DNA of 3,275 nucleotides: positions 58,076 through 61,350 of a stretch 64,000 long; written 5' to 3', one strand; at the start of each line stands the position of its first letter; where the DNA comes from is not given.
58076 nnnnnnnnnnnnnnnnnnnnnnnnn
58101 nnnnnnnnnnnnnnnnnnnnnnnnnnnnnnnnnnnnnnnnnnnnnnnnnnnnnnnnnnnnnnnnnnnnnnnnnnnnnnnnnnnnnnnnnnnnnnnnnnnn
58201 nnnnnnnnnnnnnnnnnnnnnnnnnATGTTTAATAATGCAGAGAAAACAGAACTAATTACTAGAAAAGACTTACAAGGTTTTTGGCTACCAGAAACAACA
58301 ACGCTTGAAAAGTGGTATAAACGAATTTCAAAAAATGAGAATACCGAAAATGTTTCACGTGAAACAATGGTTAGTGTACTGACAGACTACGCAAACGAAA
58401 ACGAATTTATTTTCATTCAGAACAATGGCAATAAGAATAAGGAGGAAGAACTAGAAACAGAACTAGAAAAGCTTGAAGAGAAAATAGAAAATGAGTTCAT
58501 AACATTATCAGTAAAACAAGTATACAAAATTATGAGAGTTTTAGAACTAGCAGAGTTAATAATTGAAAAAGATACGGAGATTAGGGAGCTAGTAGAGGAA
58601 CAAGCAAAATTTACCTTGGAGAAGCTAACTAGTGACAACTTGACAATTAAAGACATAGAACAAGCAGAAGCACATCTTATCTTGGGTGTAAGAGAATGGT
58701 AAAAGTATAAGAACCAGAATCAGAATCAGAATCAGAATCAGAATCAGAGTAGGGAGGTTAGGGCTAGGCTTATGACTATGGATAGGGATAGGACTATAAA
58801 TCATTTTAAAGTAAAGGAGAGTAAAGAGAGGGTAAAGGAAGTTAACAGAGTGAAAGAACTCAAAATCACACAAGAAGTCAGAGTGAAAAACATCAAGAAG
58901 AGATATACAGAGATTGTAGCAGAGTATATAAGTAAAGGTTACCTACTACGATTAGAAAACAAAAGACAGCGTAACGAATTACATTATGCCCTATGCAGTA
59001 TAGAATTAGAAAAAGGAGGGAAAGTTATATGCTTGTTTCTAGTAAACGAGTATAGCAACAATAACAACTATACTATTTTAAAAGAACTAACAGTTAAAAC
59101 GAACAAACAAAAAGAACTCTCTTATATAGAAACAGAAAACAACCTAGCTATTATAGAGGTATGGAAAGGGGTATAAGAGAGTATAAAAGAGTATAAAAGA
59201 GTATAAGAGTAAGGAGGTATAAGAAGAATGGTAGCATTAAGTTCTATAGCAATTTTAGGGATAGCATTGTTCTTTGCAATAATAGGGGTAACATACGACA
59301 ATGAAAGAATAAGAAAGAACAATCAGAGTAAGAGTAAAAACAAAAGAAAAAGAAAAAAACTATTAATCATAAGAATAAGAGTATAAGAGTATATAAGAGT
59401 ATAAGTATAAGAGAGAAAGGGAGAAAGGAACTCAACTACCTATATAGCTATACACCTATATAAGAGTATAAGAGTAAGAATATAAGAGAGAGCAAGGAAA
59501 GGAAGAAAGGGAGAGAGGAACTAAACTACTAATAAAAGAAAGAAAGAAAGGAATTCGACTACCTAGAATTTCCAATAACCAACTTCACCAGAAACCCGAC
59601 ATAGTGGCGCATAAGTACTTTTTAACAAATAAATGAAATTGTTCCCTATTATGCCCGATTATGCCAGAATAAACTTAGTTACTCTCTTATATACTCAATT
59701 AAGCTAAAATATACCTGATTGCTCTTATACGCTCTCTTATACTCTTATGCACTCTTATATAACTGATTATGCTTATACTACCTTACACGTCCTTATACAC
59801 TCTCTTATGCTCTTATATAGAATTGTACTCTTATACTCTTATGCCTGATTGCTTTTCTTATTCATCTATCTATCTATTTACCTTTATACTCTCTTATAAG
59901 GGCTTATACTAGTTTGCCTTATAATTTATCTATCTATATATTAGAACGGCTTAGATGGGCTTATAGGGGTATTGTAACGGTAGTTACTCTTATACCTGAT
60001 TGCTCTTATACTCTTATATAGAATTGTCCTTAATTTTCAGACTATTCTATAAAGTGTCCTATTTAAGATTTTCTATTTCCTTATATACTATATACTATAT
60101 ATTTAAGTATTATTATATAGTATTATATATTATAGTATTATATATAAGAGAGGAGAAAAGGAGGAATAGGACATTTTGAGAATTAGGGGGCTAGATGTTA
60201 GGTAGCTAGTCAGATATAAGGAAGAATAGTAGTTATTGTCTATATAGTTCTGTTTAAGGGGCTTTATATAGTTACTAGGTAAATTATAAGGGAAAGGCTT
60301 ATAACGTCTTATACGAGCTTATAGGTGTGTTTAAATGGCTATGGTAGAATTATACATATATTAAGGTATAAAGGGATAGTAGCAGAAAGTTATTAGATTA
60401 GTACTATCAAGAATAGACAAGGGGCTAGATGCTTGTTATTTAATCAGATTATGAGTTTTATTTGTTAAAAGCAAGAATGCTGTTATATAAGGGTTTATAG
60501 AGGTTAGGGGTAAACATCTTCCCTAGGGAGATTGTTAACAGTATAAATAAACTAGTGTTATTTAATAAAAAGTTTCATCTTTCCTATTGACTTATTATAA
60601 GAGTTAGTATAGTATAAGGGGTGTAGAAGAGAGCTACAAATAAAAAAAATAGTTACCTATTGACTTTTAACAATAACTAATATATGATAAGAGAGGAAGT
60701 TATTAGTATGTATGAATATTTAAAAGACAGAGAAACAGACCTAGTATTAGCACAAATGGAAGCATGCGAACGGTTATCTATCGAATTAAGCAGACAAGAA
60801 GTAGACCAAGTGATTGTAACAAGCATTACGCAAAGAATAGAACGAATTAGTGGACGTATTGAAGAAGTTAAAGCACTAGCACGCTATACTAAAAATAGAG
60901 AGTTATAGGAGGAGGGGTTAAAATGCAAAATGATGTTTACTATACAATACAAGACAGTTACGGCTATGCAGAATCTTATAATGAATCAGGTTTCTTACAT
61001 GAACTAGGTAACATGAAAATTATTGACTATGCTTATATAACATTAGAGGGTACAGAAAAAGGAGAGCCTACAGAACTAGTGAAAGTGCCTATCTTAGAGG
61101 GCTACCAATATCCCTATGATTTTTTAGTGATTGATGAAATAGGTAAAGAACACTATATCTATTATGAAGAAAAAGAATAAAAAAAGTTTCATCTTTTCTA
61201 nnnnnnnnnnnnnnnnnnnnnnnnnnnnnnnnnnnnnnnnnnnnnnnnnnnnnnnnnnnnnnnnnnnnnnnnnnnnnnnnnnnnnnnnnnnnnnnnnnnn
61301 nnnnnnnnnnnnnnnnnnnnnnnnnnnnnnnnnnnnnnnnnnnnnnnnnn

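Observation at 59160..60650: A 1.3-1.5 kb gene-poor region filled with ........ motifs in inverted orientation, a possible genome terminus or terminal-repeat boundary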

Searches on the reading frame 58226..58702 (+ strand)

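Call 85: search_protein_families(library=phrogs, proteins=[window:58226-58702:+], max_evalue=0.01)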
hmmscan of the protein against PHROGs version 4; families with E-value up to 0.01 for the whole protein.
window:58226-58702:+ (158 aa): 1 family
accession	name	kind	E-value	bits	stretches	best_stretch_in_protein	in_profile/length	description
phrog_27904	-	unknown function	6.9e-22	78.4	1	1-67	1-67/70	-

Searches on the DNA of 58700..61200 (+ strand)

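Call 4: search_dna_similar(query=window:58700-61200:+, collection=phages, mode=near, max_rows=30)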
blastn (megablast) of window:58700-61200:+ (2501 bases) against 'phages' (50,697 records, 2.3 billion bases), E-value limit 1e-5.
Records with a match: 12; places in all: 14; records where one place covers at least 80% of the query: 0.
Best place of each record, by identity: >=99% 1; 90-95% 1; 80-90% 10.
By first word of the organism name: Enterococcus 11; phage 1.
By host as written in the record: Enterococcus faecalis 5; - 2; Enterococcus faecium TX1330 2; Enterococcus faecalis OG1RF 1; Enterococcus sp. 1; Enterococcus faecalis strain AH2 1.
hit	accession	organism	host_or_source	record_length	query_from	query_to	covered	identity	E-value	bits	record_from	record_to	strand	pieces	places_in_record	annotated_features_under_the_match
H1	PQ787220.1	phage ENP2309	sewage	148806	2224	2496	11%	89.4%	1e-91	344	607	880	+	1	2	hypothetical protein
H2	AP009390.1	Enterococcus phage EF24C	Enterococcus faecalis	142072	2224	2496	11%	88.7%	2e-88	333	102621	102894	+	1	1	hypothetical protein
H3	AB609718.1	Enterococcus phage phiEF24C-P2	Enterococcus faecalis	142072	2224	2496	11%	88.7%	2e-88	333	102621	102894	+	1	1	none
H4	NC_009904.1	Enterococcus phage EF24C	Enterococcus faecalis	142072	2224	2496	11%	88.7%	2e-88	333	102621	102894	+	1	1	hypothetical protein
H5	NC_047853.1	Enterococcus phage phiEF24C-P2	Enterococcus faecalis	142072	2224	2496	11%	88.7%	2e-88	333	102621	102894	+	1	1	none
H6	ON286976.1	Enterococcus phage Sw5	Enterococcus faecalis OG1RF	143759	2224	2496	11%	88.6%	2e-88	333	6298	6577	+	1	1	hypothetical protein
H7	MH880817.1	Enterococcus phage EfV12-phi1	Enterococcus faecium TX1330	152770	2224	2501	11%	86.7%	4e-81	309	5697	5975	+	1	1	hypothetical protein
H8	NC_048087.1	Enterococcus phage EfV12-phi1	Enterococcus faecium TX1330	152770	2224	2501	11%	86.7%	4e-81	309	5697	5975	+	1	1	hypothetical protein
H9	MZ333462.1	Enterococcus phage GVEsP-1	Enterococcus sp.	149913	2224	2501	11%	86.7%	4e-81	309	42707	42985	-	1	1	hypothetical protein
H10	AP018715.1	Enterococcus phage phiM1EF22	-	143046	2224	2496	11%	88.3%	1e-86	327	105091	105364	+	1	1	hypothetical protein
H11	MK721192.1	Enterococcus phage vB_EfaM_Ef2.3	Enterococcus faecalis strain AH2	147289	2224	2481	10%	90.7%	1e-91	344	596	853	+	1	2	hypothetical protein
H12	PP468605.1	Enterococcus phage EnP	Enterococcus faecalis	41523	2021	2203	7%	99.5%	2e-88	333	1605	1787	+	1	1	hypothetical protein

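Call 7: search_dna_similar(query=window:59150-60700:+, collection=phages, mode=distant, max_rows=40)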
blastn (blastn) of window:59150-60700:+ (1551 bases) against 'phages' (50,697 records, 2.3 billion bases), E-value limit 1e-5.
Records with a match: 69; places in all: 269; records where one place covers at least 80% of the query: 0.
Best place of each record, by identity: 60-80% 69.
By first word of the organism name: Enterococcus 68; phage 1.
By host as written in the record: Enterococcus faecalis 20; Enterococcus sp. 10; - 9; Enterococcus faecium 5; Enterococcus mundtii 3; Enterococcus faecalis OG1RF 2; Enterococcus faecalis strain AH2 2; Enterococcus faecalis 6 2; and 13 more.
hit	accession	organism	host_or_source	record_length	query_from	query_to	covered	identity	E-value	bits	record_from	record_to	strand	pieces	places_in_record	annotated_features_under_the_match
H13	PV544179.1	Enterococcus phage Riverwalk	Enterococcus faecalis ATCC 29212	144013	291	1442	35%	71.8%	2e-32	217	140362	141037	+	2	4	none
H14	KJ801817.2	Enterococcus phage ECP3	Enterococcus faecalis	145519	288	1442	36%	71.3%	8e-30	210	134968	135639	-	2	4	none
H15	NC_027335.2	Enterococcus phage ECP3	Enterococcus faecalis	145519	288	1442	36%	71.3%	8e-30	210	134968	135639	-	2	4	none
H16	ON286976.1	Enterococcus phage Sw5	Enterococcus faecalis OG1RF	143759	333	1471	35%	72.4%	9e-42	245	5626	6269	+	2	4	none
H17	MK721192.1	Enterococcus phage vB_EfaM_Ef2.3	Enterococcus faecalis strain AH2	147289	333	1471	35%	72.1%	5e-39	237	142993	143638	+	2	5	none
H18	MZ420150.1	Enterococcus phage vB_EfaM_LG1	Enterococcus faecalis ef118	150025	337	1442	32%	72.1%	2e-32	209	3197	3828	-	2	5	record has no annotation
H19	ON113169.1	Enterococcus phage vB_OCPT_Bob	Enterococcus sp.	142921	385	1481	32%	72.1%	4e-33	215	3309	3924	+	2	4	none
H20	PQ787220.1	phage ENP2309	sewage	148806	385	1471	31%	73.5%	2e-44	249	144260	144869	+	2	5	none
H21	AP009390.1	Enterococcus phage EF24C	Enterococcus faecalis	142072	385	1471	31%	73.3%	5e-39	239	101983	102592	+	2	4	none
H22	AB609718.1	Enterococcus phage phiEF24C-P2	Enterococcus faecalis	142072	385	1471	31%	73.3%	5e-39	239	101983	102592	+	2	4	none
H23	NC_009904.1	Enterococcus phage EF24C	Enterococcus faecalis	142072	385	1471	31%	73.3%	5e-39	239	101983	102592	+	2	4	none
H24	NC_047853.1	Enterococcus phage phiEF24C-P2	Enterococcus faecalis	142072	385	1471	31%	73.3%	5e-39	239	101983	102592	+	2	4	none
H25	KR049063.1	Enterococcus phage EFLK1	Enterococcus faecalis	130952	388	1464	30%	72.8%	2e-36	221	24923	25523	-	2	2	none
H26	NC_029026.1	Enterococcus phage EFLK1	Enterococcus faecalis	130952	388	1464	30%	72.8%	2e-36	221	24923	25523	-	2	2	none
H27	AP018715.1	Enterococcus phage phiM1EF22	-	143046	411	1471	30%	74.2%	7e-43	242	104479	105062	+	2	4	none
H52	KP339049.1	Enterococcus phage EFDG1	Enterococcus faecalis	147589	883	1028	9%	71.5%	8e-11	76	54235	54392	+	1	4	none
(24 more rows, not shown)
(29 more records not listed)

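Call 34: get_annotated_region(hit=H13, flank=1500)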
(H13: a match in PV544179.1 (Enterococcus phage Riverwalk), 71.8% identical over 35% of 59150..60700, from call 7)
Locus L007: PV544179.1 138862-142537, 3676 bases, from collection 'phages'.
description: Enterococcus phage Riverwalk, complete genome.
organism: Enterococcus phage Riverwalk (NCBI taxid 3421149)
taxonomy: Viruses; Duplodnaviria; Heunggongvirae; Uroviricota; Caudoviricetes; Herelleviridae; Brockvirinae; Kochikohdavirus
host: Enterococcus faecalis ATCC 29212; source: raw sewage; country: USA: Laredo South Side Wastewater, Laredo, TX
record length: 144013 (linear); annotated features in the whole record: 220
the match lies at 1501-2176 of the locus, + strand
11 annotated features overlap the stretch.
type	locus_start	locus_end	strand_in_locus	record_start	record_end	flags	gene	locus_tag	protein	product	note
CDS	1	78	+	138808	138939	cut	-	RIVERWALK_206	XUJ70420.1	hypothetical protein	206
CDS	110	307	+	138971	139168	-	-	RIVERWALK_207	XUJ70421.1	hypothetical protein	207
CDS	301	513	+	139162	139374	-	-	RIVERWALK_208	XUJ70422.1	hypothetical protein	208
CDS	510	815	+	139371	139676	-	-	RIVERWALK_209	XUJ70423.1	hypothetical protein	209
CDS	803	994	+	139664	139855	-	-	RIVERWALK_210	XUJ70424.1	hypothetical protein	210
CDS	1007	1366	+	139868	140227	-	-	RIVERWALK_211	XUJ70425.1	hypothetical protein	211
CDS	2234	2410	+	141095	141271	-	-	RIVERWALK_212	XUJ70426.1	hypothetical protein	212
CDS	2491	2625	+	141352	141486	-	-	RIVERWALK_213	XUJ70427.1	hypothetical protein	213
CDS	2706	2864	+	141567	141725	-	-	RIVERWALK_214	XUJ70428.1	hypothetical protein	214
CDS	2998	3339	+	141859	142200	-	-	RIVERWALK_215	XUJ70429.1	hypothetical protein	215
CDS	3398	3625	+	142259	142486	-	-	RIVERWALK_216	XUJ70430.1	hypothetical protein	216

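Call 35: get_annotated_region(hit=H16, flank=1500)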
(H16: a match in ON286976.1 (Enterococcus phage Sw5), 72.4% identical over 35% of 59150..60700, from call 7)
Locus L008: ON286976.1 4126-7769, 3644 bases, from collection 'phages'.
description: Enterococcus phage Sw5, complete genome.
organism: Enterococcus phage Sw5 (NCBI taxid 2950724)
taxonomy: Viruses; Duplodnaviria; Heunggongvirae; Uroviricota; Caudoviricetes; Herelleviridae; Brockvirinae; Kochikohdavirus
host: Enterococcus faecalis OG1RF; source: sewage; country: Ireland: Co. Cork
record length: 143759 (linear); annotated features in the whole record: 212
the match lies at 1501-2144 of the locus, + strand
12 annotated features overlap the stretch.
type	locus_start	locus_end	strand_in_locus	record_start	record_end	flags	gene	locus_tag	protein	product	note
CDS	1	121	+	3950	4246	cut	-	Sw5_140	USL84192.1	hypothetical protein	-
CDS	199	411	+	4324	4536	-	-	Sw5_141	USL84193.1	hypothetical protein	-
CDS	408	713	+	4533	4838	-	-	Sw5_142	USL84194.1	putative membrane protein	-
CDS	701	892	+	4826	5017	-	-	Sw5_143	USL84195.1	hypothetical protein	-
CDS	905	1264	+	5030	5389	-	-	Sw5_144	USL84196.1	hypothetical protein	-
CDS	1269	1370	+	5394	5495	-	-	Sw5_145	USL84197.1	putative membrane protein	-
CDS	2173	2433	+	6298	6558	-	-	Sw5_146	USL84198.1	hypothetical protein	-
CDS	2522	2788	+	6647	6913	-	-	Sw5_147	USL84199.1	hypothetical protein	-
CDS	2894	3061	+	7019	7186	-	-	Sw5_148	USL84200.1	hypothetical protein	-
CDS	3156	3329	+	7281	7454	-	-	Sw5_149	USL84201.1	hypothetical protein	-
CDS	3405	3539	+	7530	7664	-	-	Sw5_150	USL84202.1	hypothetical protein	-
CDS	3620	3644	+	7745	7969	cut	-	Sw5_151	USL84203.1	hypothetical protein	-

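Call 36: get_annotated_region(hit=H17, flank=1500)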
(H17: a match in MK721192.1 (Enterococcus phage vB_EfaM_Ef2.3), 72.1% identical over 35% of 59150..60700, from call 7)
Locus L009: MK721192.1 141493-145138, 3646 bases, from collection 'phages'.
description: Enterococcus phage vB_EfaM_Ef2.3, complete genome.
organism: Enterococcus phage vB_EfaM_Ef2.3 (NCBI taxid 2546634)
taxonomy: Viruses; Duplodnaviria; Heunggongvirae; Uroviricota; Caudoviricetes; Herelleviridae; Brockvirinae; Kochikohdavirus
host: Enterococcus faecalis strain AH2; source: raw sewage water obtained from a North City Water Reclamation Plant; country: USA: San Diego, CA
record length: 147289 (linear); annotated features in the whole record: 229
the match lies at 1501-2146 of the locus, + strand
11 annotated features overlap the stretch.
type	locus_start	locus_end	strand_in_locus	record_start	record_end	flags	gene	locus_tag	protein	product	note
CDS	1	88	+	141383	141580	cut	-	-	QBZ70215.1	hypothetical protein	-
CDS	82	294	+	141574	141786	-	-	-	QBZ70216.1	hypothetical protein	-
CDS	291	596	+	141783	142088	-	-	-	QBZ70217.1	hypothetical protein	-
CDS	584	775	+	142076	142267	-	-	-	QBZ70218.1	hypothetical protein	-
CDS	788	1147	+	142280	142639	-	-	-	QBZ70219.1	hypothetical protein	-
CDS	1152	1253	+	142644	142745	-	-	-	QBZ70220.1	hypothetical protein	-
CDS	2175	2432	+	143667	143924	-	-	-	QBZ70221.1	hypothetical protein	-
CDS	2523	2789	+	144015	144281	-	-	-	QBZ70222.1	hypothetical protein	-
CDS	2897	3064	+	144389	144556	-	-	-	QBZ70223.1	hypothetical protein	-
CDS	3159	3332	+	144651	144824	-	-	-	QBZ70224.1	hypothetical protein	-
CDS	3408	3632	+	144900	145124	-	-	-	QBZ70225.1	hypothetical protein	-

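Call 37: get_annotated_region(hit=H20, flank=1500)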
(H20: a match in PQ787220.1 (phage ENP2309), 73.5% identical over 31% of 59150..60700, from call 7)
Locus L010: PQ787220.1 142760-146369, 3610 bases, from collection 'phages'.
description: Phage ENP2309, complete genome.
organism: phage ENP2309 (NCBI taxid 3390838)
taxonomy: Viruses; Duplodnaviria; Heunggongvirae; Uroviricota; Caudoviricetes; Herelleviridae; Brockvirinae; Kochikohdavirus
host: -; source: sewage; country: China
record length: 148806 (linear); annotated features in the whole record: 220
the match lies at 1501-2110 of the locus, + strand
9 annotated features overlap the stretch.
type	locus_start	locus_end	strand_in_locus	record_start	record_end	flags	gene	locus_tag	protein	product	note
CDS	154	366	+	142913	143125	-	-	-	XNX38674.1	hypothetical protein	-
CDS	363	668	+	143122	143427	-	-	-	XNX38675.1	hypothetical protein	-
CDS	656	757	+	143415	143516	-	-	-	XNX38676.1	hypothetical protein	-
CDS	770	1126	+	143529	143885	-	-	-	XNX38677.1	hypothetical protein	-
CDS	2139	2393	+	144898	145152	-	-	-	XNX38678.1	hypothetical protein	-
CDS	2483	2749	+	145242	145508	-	-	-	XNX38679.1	hypothetical protein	-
CDS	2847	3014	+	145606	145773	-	-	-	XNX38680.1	hypothetical protein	-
CDS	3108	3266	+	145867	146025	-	-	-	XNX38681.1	hypothetical protein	-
CDS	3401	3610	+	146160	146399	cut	-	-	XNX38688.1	hypothetical protein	-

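Call 38: get_annotated_region(hit=H21, flank=1500)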
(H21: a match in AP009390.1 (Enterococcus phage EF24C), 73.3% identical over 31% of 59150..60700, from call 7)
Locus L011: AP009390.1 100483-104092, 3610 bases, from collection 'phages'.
description: Enterococcus phage phiEF24C DNA, complete genome.
organism: Enterococcus phage EF24C (NCBI taxid 442493)
taxonomy: Viruses; Duplodnaviria; Heunggongvirae; Uroviricota; Caudoviricetes; Herelleviridae; Brockvirinae; Kochikohdavirus; Kochikohdavirus EF24C
host: Enterococcus faecalis; source: -; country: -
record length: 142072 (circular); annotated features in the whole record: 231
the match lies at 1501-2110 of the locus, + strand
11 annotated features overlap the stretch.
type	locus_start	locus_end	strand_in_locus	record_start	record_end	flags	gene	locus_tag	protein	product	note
CDS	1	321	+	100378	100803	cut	-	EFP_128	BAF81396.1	hypothetical protein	ORF128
CDS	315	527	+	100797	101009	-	-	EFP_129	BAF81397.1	hypothetical protein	ORF129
CDS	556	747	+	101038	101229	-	-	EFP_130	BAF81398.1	hypothetical protein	ORF130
CDS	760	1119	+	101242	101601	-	-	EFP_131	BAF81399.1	hypothetical protein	ORF131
CDS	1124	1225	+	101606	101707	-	-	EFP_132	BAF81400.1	hypothetical protein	ORF132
CDS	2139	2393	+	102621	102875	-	-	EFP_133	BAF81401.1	hypothetical protein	ORF133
CDS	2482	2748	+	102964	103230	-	-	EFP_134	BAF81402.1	hypothetical protein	ORF134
CDS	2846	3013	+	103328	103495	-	-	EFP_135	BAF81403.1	hypothetical protein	ORF135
CDS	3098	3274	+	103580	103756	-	-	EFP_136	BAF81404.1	hypothetical protein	ORF136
CDS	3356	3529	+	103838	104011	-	-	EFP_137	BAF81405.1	hypothetical protein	ORF137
CDS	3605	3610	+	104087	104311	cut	-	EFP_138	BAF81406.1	hypothetical protein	ORF138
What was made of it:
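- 59228..59386 (+): Small membrane-protein gene (52 aa). Its C-terminal tail is encoded by the purine repeats and varies between relatives. Homologues are annotated in Sw5 and EF24C (calls 35, 38).
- Checked: It is annotated in relatives, for example Sw5_145 and EF24C ORF132 (calls 35, 38).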

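Call 39: get_annotated_region(hit=H27, flank=1500)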
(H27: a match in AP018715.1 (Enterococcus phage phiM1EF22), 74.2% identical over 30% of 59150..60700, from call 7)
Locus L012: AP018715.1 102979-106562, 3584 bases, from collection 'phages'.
description: Enterococcus phage phiM1EF22 DNA, complete sequence.
organism: Enterococcus phage phiM1EF22 (NCBI taxid 2218498)
taxonomy: Viruses; Duplodnaviria; Heunggongvirae; Uroviricota; Caudoviricetes; Herelleviridae; Brockvirinae; Kochikohdavirus
host: -; source: -; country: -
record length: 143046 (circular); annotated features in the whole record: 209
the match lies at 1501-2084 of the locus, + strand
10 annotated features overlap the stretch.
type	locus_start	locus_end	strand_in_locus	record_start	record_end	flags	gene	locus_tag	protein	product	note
CDS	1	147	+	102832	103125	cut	-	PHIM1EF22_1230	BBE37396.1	hypothetical protein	ORF123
CDS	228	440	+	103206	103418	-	-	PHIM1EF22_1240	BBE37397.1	hypothetical protein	ORF124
CDS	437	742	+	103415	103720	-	-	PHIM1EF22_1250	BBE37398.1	hypothetical protein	ORF125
CDS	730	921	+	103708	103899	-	-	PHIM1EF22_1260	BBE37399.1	hypothetical protein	ORF126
CDS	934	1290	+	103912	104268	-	-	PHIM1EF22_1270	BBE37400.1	hypothetical protein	ORF127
CDS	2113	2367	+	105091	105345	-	-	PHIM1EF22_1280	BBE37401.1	hypothetical protein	ORF128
CDS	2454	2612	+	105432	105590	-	-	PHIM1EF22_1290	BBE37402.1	hypothetical protein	ORF129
CDS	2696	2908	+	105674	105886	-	-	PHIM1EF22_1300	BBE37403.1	hypothetical protein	ORF130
CDS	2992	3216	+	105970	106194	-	-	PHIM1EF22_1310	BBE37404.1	hypothetical protein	ORF131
CDS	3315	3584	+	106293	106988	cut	-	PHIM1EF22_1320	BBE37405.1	hypothetical protein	ORF132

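Call 65: get_annotated_region(hit=H52, flank=3000)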
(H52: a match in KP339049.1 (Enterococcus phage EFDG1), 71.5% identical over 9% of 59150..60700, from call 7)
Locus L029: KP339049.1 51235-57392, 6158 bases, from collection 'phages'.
description: Enterococcus phage EFDG1, complete genome.
organism: Enterococcus phage EFDG1 (NCBI taxid 1597976)
taxonomy: Viruses; Duplodnaviria; Heunggongvirae; Uroviricota; Caudoviricetes; Herelleviridae; Brockvirinae; Schiekvirus; Schiekvirus EFDG1
host: Enterococcus faecalis; source: sewage effluents; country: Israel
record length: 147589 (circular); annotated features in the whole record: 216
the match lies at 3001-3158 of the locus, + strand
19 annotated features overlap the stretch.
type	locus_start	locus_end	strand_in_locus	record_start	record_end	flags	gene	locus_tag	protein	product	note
CDS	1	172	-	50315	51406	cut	-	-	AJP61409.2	hypothetical protein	-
tRNA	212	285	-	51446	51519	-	-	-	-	tRNA-Phe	tRNA-Phe-GAA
tRNA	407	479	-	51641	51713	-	-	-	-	tRNA-Cys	tRNA-Cys-GCA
tRNA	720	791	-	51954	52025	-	-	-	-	tRNA-Trp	tRNA-Trp-CCA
tRNA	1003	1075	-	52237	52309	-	-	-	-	tRNA-Met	tRNA-Met-CAT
tRNA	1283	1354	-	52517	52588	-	-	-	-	tRNA-Glu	tRNA-Glu-TTC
tRNA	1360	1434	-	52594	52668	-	-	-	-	tRNA-Asp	tRNA-Asp-GTC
tRNA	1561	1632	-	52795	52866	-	-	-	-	tRNA-Met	tRNA-Met-CAT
tRNA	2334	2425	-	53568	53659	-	-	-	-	tRNA-Ser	tRNA-Ser-GCT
tRNA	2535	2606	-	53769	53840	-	-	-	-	tRNA-Gln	tRNA-Gln-TTG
CDS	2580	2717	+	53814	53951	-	-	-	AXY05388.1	hypothetical protein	-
tRNA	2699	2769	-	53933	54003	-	-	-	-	tRNA-Asn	tRNA-Asn-GTT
CDS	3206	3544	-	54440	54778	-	-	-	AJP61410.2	hypothetical protein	-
CDS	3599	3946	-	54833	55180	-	-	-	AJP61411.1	hypothetical protein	-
CDS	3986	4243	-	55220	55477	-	-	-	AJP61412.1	hypothetical protein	-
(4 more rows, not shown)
